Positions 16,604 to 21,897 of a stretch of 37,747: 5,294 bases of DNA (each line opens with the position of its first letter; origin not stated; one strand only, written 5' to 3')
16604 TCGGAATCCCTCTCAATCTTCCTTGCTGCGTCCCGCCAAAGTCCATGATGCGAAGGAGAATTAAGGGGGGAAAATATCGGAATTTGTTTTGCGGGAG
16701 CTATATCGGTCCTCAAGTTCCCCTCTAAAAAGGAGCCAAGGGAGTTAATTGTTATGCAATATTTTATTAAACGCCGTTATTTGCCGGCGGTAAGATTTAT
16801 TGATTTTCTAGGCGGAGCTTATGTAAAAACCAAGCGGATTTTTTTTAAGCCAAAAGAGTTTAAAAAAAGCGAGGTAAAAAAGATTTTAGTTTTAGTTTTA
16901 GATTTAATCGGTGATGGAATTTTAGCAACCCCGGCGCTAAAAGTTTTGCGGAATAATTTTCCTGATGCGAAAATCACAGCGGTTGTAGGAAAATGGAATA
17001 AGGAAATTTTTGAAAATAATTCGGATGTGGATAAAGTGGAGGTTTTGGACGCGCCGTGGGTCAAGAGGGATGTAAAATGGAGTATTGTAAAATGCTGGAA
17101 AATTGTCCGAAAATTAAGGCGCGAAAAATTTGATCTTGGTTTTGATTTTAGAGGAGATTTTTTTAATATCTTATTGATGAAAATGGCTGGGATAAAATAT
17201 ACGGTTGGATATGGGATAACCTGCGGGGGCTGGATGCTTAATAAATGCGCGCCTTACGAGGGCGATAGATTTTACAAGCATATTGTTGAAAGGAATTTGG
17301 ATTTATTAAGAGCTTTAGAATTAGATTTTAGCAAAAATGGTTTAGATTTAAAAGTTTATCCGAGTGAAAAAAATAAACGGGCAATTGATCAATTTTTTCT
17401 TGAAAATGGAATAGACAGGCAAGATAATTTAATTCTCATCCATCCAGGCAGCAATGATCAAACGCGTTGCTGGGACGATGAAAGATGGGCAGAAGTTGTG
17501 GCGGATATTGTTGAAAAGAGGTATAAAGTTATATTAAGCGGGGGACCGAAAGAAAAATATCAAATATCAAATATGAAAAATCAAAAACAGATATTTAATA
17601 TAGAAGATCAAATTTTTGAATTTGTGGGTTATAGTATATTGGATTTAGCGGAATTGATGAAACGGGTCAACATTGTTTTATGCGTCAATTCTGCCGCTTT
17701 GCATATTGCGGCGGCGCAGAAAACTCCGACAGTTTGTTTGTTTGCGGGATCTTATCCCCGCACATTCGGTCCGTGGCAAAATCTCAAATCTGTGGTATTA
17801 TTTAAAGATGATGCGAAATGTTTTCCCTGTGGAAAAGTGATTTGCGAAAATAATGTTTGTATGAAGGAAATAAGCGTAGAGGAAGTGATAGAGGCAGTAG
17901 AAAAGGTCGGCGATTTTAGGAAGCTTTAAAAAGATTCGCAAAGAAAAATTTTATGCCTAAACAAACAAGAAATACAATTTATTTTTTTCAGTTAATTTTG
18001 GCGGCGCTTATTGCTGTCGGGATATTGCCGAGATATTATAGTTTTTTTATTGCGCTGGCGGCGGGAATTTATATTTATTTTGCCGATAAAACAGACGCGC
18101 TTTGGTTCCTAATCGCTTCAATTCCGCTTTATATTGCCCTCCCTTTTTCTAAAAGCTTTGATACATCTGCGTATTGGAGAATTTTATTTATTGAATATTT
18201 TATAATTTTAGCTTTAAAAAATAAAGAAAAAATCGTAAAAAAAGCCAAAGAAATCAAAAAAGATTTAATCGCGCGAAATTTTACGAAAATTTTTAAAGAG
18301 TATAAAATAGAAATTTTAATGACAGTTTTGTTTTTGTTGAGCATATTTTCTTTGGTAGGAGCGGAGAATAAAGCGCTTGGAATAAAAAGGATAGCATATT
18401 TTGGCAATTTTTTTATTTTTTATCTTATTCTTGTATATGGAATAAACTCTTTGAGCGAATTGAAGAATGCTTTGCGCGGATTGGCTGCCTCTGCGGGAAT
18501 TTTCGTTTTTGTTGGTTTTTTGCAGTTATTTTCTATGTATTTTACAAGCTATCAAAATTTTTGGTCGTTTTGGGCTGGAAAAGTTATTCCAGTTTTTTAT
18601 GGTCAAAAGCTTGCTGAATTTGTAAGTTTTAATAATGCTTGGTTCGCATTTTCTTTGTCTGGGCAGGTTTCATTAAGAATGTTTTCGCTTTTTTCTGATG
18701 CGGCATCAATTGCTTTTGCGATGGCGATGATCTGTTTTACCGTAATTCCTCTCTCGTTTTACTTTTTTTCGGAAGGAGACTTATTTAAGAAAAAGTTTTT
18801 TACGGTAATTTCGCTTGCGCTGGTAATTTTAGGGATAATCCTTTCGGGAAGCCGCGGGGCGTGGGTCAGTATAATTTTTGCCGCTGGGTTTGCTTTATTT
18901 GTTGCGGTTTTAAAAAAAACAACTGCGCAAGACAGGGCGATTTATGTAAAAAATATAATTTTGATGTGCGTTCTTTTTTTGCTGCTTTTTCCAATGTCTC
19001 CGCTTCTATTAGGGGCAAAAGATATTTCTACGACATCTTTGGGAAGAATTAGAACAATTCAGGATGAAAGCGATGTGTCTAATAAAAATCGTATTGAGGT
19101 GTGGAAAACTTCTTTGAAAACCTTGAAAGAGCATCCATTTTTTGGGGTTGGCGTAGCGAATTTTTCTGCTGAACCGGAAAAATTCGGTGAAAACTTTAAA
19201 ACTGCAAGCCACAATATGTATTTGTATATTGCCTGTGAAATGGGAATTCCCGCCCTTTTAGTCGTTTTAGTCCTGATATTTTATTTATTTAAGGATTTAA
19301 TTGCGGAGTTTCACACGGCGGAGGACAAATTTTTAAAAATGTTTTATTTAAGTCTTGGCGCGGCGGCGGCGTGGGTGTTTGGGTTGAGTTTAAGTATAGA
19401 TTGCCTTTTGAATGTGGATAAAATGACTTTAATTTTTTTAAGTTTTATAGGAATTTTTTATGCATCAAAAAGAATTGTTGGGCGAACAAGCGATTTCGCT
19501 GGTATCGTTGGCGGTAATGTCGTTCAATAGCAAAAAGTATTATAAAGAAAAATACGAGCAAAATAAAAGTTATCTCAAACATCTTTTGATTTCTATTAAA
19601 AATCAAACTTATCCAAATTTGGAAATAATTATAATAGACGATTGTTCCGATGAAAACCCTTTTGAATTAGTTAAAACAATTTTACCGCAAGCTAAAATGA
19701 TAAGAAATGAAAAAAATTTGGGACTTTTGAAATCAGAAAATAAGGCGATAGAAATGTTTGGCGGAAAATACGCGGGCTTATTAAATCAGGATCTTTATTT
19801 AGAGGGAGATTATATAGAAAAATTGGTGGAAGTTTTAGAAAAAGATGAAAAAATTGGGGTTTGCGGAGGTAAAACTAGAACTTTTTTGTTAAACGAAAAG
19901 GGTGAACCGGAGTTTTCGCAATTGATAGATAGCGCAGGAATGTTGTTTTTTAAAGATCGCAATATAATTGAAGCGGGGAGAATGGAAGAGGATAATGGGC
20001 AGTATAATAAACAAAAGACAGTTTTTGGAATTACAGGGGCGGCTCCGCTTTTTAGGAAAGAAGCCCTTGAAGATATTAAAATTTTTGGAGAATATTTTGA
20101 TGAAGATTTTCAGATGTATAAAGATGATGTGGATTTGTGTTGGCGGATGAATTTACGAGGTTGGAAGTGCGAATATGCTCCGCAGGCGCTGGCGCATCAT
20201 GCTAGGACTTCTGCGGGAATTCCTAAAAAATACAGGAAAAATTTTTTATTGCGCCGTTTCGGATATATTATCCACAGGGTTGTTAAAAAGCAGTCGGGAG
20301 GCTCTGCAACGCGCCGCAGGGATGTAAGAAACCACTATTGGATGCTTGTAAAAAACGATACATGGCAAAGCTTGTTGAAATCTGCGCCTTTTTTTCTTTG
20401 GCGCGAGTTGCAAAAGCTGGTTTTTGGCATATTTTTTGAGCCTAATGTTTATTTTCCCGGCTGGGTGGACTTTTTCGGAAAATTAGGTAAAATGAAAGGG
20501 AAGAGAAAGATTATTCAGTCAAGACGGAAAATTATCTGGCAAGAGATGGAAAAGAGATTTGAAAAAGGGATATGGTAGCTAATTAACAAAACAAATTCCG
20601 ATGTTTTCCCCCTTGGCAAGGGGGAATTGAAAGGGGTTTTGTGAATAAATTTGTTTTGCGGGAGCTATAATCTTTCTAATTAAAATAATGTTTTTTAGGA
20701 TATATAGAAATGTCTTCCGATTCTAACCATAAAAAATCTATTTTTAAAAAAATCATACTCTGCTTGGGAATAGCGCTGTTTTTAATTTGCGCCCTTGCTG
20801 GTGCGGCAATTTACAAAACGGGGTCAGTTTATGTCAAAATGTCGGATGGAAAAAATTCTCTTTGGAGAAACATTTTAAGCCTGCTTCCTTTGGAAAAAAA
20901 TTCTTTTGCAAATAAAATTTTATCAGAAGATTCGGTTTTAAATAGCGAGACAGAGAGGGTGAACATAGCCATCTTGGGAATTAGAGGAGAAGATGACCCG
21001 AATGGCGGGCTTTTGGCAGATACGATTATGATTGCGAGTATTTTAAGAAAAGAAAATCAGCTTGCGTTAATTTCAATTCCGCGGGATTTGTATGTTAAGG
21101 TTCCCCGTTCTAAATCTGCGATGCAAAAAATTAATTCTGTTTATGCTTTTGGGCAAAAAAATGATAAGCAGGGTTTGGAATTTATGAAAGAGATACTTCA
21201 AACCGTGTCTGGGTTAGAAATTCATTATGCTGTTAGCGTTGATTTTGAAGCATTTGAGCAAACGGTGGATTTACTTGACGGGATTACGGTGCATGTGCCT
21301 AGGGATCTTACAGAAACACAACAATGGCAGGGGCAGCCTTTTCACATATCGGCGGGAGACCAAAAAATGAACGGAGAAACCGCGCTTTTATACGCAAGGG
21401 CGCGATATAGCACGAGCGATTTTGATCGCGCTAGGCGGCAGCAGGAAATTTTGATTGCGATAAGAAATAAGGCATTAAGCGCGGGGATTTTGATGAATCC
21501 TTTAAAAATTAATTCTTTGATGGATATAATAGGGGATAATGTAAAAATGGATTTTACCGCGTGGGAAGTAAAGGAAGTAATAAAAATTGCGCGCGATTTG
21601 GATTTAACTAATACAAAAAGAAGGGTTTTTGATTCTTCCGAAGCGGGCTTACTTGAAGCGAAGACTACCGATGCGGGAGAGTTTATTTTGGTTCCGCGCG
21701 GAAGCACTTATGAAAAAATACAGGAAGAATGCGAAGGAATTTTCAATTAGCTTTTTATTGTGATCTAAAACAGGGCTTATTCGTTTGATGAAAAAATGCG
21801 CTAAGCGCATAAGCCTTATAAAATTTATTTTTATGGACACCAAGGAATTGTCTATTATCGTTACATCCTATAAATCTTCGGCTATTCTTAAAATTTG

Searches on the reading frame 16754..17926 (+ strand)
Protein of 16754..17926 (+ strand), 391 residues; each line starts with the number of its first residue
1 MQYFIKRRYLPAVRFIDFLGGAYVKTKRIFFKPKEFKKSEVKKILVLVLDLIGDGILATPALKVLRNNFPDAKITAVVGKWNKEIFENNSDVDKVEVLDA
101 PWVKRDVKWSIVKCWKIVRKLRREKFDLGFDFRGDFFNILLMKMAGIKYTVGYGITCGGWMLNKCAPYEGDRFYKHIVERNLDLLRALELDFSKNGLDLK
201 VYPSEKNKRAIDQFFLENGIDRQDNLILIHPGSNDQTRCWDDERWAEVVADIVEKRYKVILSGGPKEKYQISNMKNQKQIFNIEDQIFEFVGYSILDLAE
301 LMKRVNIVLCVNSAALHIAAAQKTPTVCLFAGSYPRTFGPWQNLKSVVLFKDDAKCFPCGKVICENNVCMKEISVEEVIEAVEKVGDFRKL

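Call 69: search_protein_families(library=pfam, proteins=[window:16754-17926:+], max_evalue=0.0001)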
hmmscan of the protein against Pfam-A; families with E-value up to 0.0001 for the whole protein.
window:16754-17926:+ (391 aa): 1 family
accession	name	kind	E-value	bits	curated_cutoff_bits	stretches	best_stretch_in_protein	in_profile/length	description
PF01075.23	Glyco_transf_9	-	3.6e-31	108.8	22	1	115-359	2-236/247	Glycosyltransferase family 9 (heptosyltransferase)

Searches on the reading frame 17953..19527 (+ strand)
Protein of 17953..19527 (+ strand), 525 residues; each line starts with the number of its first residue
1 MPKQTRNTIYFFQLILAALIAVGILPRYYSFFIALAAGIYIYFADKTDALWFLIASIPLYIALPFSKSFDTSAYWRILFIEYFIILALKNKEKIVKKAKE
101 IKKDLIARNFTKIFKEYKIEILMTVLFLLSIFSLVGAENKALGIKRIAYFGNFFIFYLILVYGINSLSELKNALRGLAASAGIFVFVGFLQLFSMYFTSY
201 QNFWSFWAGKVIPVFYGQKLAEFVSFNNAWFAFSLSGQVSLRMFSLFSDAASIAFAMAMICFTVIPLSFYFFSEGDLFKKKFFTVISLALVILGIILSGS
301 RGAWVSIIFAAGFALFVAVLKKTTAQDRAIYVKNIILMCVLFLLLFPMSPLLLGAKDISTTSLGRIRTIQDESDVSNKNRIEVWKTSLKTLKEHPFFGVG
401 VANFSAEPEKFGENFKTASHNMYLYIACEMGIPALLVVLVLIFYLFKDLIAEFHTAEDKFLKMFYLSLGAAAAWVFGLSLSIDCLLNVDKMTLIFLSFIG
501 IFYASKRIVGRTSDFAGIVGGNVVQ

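Call 69: search_protein_families(library=pfam, proteins=[window:17953-19527:+], max_evalue=0.0001)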
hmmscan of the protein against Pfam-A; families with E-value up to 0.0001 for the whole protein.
window:17953-19527:+ (525 aa): 1 family
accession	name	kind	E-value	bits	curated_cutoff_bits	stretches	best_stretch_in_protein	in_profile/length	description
PF04932.20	Wzy_C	-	1.3e-25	90.4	31.7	1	287-438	2-148/149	O-Antigen ligase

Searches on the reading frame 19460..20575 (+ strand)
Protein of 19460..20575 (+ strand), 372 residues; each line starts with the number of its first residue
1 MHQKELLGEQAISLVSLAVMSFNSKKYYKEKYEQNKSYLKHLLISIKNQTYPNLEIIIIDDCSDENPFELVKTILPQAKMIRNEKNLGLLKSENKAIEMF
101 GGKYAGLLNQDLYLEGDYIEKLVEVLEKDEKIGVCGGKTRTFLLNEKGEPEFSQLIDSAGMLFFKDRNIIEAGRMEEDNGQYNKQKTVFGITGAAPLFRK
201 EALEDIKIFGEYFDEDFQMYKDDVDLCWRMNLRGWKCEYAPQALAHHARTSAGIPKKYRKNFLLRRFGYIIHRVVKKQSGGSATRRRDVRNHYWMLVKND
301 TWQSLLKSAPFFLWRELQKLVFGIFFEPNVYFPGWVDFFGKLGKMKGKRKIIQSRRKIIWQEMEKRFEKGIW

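Call 69: search_protein_families(library=pfam, proteins=[window:19460-20575:+], max_evalue=0.0001)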
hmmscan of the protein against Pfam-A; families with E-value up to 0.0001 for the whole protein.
window:19460-20575:+ (372 aa): 3 families
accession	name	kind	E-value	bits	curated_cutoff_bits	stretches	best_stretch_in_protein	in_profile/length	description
PF00535.33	Glycos_transf_2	-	8.2e-23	81.6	23.3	1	36-206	10-167/168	Glycosyl transferase family 2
PF13641.12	Glyco_tranf_2_3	-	4.3e-16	60.1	27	1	35-260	12-222/230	Glycosyltransferase like family 2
PF13632.12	Glyco_trans_2_3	-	1.5e-06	28.6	27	1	114-272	11-144/198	Glycosyl transferase family group 2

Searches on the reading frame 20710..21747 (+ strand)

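Call 69: search_protein_families(library=pfam, proteins=[window:20710-21747:+], max_evalue=0.0001)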
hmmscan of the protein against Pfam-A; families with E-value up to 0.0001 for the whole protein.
window:20710-21747:+ (346 aa): 1 family
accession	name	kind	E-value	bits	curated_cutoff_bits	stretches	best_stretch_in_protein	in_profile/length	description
PF03816.19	LytR_cpsA_psr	-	1.7e-35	122.8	24.6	1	103-255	2-148/150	LytR_cpsA_psr family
